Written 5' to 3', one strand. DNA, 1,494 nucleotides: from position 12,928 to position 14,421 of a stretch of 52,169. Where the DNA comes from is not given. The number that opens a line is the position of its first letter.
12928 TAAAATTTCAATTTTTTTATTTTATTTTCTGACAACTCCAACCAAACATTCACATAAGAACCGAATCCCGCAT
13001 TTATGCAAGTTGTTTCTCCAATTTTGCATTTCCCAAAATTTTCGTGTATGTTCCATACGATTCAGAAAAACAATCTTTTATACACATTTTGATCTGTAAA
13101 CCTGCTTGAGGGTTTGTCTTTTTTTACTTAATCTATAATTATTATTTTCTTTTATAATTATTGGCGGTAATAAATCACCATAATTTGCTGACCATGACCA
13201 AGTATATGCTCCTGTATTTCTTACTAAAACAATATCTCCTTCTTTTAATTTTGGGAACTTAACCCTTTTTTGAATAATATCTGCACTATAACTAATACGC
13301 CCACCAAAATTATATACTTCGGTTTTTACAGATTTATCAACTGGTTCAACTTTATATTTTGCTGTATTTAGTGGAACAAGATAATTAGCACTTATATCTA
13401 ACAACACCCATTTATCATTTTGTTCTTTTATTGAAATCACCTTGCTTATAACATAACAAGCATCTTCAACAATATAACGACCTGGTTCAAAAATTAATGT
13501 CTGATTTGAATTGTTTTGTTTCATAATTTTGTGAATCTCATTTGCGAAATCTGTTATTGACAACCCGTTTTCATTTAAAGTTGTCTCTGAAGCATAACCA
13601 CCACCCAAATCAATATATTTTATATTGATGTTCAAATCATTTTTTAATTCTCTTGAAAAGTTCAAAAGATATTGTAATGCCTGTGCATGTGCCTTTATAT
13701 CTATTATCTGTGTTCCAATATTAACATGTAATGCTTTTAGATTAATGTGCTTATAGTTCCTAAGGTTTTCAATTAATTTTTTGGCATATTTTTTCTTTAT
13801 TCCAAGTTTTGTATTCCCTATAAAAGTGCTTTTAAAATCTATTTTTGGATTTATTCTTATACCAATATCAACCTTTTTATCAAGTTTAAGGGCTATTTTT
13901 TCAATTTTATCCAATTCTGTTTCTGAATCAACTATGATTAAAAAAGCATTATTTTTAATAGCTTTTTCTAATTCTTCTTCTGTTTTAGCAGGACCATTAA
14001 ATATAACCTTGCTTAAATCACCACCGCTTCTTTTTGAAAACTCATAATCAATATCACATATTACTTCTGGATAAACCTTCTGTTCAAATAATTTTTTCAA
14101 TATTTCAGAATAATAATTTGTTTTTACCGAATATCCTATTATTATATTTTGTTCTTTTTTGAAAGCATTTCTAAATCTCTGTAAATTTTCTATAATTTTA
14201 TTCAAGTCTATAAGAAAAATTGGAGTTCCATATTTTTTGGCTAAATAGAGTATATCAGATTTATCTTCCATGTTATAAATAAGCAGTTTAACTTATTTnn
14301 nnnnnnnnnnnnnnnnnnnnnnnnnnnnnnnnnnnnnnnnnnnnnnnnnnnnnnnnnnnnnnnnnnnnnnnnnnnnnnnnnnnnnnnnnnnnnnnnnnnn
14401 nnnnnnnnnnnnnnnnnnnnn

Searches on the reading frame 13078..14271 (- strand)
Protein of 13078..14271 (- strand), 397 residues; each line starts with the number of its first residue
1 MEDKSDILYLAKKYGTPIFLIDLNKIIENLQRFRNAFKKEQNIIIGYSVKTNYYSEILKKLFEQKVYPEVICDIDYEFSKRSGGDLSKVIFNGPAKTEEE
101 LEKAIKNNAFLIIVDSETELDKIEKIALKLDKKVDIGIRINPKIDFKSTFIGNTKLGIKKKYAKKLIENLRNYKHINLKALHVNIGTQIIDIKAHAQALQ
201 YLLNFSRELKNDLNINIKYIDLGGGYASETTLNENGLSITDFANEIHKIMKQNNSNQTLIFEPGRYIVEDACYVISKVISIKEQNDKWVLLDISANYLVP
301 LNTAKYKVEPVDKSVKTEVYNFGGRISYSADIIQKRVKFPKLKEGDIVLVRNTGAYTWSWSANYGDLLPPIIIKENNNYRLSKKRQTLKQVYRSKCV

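Call 22: find_encoding_contigs(protein=window:13078-14271:-, flank=10000, max_places=6)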
Protein window:13078-14271:- (397 aa): no gene with exactly this product is on record in the collection.
